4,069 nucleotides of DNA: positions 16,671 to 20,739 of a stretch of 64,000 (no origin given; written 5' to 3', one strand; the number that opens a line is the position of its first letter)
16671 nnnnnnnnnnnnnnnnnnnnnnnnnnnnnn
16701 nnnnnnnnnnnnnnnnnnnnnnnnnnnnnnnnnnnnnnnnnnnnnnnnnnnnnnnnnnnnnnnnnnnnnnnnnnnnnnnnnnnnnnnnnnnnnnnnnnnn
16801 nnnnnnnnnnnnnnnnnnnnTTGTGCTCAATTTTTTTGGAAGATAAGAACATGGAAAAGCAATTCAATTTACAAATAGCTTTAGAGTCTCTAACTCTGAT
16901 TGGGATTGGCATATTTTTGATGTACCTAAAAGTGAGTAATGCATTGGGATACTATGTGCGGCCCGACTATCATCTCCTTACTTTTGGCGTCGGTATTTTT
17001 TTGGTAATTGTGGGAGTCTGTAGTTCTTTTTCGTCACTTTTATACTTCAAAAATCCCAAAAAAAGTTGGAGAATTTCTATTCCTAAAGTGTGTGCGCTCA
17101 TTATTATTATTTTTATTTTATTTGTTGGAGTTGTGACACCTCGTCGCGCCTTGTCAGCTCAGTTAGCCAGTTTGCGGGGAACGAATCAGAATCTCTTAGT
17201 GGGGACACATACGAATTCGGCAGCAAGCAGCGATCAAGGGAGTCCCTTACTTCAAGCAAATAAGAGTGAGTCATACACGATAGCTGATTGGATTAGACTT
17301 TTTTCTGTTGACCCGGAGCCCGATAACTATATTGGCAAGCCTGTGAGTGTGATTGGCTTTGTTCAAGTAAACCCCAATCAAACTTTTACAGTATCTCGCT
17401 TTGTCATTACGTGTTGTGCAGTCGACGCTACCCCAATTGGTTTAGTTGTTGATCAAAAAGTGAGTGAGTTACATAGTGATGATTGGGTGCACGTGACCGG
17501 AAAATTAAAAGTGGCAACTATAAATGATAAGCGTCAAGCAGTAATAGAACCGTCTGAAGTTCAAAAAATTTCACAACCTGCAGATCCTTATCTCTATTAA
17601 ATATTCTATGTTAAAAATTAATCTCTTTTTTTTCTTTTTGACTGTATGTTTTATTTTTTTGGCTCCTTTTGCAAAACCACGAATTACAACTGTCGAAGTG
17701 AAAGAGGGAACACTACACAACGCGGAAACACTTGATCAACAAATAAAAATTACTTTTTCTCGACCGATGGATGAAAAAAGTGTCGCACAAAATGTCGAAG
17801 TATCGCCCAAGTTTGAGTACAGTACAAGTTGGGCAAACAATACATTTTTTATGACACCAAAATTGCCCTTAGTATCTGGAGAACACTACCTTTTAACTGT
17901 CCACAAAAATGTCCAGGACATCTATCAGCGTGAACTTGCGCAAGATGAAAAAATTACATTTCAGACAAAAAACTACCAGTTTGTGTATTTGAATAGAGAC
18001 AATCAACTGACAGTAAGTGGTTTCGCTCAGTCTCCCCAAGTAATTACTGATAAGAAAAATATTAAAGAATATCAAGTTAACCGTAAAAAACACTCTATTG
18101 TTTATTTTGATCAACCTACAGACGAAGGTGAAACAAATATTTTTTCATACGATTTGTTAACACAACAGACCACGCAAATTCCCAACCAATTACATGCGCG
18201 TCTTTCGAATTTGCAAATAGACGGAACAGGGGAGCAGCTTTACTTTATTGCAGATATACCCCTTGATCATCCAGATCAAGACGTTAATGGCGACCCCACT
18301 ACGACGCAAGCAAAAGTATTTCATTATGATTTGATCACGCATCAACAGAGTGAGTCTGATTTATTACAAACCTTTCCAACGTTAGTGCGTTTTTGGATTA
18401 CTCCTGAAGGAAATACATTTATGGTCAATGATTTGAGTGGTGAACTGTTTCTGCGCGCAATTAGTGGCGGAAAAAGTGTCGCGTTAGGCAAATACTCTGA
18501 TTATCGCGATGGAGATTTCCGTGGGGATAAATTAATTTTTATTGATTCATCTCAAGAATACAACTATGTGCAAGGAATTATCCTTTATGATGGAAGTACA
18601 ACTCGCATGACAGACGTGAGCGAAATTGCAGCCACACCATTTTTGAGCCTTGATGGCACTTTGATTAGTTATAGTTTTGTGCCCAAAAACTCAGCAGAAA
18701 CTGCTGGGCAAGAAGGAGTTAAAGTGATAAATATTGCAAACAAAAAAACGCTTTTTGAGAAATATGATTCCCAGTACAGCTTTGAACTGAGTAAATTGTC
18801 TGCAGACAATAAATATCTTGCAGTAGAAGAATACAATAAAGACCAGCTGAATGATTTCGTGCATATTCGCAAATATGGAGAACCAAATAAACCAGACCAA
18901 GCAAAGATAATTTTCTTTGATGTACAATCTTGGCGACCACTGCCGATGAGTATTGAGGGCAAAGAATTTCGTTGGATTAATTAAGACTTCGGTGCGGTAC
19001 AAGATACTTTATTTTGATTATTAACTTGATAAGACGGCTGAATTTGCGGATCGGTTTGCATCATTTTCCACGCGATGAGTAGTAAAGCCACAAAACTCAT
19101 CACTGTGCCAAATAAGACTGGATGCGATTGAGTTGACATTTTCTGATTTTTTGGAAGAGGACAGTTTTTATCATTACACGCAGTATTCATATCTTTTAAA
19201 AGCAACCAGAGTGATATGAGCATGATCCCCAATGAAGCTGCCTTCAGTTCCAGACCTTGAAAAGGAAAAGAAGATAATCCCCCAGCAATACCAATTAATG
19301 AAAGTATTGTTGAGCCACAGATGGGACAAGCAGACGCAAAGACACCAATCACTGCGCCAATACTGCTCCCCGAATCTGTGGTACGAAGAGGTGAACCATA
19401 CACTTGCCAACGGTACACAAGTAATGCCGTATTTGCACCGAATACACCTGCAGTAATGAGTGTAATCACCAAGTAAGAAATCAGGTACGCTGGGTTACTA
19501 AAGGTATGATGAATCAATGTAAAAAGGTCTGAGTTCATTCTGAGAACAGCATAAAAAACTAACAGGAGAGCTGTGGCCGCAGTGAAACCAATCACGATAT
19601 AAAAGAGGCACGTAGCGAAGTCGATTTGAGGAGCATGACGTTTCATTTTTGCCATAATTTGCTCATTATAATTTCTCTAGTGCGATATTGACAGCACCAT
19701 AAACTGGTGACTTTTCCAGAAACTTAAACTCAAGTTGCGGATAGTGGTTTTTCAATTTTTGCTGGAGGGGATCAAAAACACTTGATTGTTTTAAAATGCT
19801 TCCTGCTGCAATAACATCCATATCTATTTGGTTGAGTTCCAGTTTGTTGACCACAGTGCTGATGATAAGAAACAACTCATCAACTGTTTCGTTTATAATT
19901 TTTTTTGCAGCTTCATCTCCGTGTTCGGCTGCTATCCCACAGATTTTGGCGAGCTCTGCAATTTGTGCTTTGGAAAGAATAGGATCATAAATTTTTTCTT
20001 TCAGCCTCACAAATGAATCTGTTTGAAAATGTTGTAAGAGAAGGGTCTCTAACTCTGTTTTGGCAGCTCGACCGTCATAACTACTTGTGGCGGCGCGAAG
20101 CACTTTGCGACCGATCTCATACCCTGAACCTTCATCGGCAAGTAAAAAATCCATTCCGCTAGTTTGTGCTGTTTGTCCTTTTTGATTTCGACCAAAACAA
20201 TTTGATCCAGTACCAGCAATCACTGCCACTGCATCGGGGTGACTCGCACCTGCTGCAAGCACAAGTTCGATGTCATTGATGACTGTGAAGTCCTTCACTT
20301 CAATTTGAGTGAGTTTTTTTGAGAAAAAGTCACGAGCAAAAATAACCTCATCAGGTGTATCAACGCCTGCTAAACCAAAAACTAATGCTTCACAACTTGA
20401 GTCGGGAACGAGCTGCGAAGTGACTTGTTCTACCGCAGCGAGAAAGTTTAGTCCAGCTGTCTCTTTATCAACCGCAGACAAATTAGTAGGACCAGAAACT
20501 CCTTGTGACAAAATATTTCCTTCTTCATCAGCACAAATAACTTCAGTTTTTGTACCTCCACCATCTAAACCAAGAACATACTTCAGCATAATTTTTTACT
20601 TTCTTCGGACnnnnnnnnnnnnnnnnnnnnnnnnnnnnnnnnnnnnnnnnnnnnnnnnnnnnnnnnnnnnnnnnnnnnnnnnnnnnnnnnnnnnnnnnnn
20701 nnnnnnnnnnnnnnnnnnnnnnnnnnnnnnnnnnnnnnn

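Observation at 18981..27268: Eight-kilobase minus-strand operon combining alpha-glucan metabolism with membrane glycoconjugate genes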

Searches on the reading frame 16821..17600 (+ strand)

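Call 34: search_protein_families(library=pfam, proteins=[window:16821-17600:+], max_evalue=0.001)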
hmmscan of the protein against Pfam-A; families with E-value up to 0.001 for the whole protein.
window:16821-17600:+ (259 aa): 2 families
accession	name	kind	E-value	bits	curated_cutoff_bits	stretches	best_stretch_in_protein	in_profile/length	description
PF21537.2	DUF1980_C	-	1.9e-21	76.6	25.9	1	162-259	37-140/141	DUF1980 C-terminal domain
PF09323.15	DUF1980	-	4.9e-06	27.4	25.9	1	22-121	2-109/110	DUF1980 N-terminal domain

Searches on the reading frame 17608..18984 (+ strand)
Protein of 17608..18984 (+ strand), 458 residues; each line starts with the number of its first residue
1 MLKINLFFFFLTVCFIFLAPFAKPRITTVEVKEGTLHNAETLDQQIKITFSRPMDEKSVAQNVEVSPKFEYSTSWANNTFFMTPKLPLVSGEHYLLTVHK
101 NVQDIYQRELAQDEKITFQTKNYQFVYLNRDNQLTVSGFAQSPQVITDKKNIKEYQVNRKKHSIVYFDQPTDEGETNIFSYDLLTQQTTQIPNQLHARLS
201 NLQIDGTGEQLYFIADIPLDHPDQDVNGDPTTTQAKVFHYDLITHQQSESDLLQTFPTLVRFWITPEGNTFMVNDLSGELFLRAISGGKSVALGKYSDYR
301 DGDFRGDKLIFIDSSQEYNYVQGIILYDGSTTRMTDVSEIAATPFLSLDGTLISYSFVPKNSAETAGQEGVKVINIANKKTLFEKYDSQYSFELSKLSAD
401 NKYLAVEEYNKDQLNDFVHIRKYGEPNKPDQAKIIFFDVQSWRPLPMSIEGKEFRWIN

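Call 3: search_protein_families(library=pfam, proteins=[window:17608-18984:+], max_evalue=0.01)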
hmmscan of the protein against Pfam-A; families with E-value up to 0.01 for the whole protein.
window:17608-18984:+ (458 aa): 1 family
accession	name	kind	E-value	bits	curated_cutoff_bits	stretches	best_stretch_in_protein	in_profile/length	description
PF13205.12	Big_5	-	1.5e-10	42.2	23.6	1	24-120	5-105/105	Bacterial Ig-like domain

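Call 4: search_protein_families(library=ncbifam, proteins=[window:17608-18984:+], max_evalue=0.01)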
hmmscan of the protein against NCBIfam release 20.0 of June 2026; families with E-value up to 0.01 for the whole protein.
window:17608-18984:+ (458 aa): 0 families

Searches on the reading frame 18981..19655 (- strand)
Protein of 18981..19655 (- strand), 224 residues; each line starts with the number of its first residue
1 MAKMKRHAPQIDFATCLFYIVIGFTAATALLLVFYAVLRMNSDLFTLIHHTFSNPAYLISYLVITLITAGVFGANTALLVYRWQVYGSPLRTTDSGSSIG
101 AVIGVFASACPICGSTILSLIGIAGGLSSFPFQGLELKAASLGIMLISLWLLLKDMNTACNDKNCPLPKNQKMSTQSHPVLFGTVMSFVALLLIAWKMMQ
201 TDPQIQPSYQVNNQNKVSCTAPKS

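Call 3: search_protein_families(library=pfam, proteins=[window:18981-19655:-], max_evalue=0.01)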
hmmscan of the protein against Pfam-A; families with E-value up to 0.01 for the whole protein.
window:18981-19655:- (224 aa): 0 families

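Call 4: search_protein_families(library=ncbifam, proteins=[window:18981-19655:-], max_evalue=0.01)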
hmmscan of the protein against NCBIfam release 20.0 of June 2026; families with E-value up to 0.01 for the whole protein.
window:18981-19655:- (224 aa): 0 families

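Call 87: find_homologous_proteins(query=window:18981-19655:-, max_evalue=0.001)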
Query window:18981-19655:- (224 aa): 4 proteins with E <= 0.001 among 2397 candidates.
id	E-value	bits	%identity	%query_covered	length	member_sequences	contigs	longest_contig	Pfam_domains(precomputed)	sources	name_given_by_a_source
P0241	2.0e-79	284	91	63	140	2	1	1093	-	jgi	jgi:hypothetical protein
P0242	5.5e-60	221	78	58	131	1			-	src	-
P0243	2.9e-48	183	46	86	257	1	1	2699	-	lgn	-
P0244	7.8e-41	158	43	83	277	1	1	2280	-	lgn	-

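Call 88: find_encoding_contigs(protein=P0243, flank=3000, max_places=2)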
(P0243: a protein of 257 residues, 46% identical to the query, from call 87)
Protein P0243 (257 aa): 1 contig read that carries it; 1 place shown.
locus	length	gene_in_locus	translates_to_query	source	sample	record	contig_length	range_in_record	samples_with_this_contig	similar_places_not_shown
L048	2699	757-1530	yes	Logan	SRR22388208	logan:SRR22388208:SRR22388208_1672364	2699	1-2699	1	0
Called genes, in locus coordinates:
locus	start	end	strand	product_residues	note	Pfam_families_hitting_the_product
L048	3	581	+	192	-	?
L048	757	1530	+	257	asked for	-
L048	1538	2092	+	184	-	-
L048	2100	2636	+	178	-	PF07291:MauE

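Call 89: find_encoding_contigs(protein=P0241, flank=3000, max_places=2)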
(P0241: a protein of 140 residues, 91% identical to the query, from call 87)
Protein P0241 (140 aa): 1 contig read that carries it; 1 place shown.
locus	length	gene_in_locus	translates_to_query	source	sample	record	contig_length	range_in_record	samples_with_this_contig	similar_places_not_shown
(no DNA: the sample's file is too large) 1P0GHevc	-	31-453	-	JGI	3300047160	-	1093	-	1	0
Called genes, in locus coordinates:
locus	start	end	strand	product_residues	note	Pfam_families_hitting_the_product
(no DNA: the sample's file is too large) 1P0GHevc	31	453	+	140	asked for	-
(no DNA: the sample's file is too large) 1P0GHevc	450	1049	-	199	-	-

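Call 91: search_protein_families(library=pfam, proteins=[L048:3-581:+, L048:1538-2092:+, L048:757-1530:+], max_evalue=0.01)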
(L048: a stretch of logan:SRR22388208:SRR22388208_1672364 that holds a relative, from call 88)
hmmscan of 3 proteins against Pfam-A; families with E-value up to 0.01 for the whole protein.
L048:3-581:+ (192 aa): 1 family
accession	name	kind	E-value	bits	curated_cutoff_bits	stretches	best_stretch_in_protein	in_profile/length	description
PF01607.29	CBM_14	-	4.6e-07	30.3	22.1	0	129-145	30-46/53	Chitin binding Peritrophin-A domain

L048:1538-2092:+ (184 aa): 0 families

L048:757-1530:+ (257 aa): 1 family
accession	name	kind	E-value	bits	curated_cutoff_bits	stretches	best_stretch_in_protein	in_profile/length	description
PF15013.11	CCSMST1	-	0.0096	16.5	26.1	0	59-99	23-61/74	CCSMST1 family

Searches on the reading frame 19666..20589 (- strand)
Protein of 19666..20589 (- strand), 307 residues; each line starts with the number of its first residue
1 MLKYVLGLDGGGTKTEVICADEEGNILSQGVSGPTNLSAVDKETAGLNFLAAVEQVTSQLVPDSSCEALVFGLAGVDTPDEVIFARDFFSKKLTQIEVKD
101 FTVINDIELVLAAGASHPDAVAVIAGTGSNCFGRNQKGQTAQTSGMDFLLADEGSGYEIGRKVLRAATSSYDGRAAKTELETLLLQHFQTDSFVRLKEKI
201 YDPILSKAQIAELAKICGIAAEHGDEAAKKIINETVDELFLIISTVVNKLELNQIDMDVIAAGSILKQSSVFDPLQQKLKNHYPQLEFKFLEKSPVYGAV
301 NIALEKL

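Call 3: search_protein_families(library=pfam, proteins=[window:19666-20589:-], max_evalue=0.01)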
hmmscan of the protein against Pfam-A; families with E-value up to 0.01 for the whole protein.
window:19666-20589:- (307 aa): 2 families
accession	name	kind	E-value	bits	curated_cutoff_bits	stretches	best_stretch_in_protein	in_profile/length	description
PF01869.26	BcrAD_BadFG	-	2e-37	129.7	31.5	1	6-300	1-265/271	BadF/BadG/BcrA/BcrD ATPase family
PF00480.26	ROK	-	0.00045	20.3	22.9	0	6-29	2-25/294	ROK family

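Call 4: search_protein_families(library=ncbifam, proteins=[window:19666-20589:-], max_evalue=0.01)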
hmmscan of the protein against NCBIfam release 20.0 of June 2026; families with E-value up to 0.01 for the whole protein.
window:19666-20589:- (307 aa): 2 families
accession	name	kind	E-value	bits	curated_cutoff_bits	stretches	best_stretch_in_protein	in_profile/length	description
NF046058.1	NagK_SO3507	equivalog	1.4e-24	87.1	370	1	5-247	11-246/295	N-acetylglucosamine kinase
NF047937.1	TransRegNagC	equivalog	0.0071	15.6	650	1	190-281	268-353/399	DNA-binding transcriptional regulator NagC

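Call 49: search_solved_structures(query=window:19666-20589:-, max_evalue=0.001)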
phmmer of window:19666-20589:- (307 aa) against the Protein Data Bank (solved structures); distinct sequences matched with E-value up to 0.001: 8.
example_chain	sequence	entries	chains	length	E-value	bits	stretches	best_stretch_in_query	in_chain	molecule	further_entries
8zo3_A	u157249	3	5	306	1.4e-44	156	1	2-304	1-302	N-acetylmuramic acid/N-acetylglucosamine kinase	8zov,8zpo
2e2n_A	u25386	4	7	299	5.2e-20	75.4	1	4-241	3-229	HEXOKINASE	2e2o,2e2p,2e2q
2ch5_A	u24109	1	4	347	6.8e-12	48.8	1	7-267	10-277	NAGK PROTEIN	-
2ch6_A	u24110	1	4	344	6.8e-12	48.8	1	7-267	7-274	N-ACETYL-D-GLUCOSAMINE KINASE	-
1zc6_A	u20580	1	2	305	8.9e-08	35.3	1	2-233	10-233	probable N-acetylglucosamine kinase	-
8oqw_A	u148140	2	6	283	7.2e-05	25.7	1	9-177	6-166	ATPase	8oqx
8ow9_B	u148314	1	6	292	7.3e-05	25.7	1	9-177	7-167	Putative novel MurNAc kinase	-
1zxo_A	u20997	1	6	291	0.00099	22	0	61-164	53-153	conserved hypothetical protein Q8A1P1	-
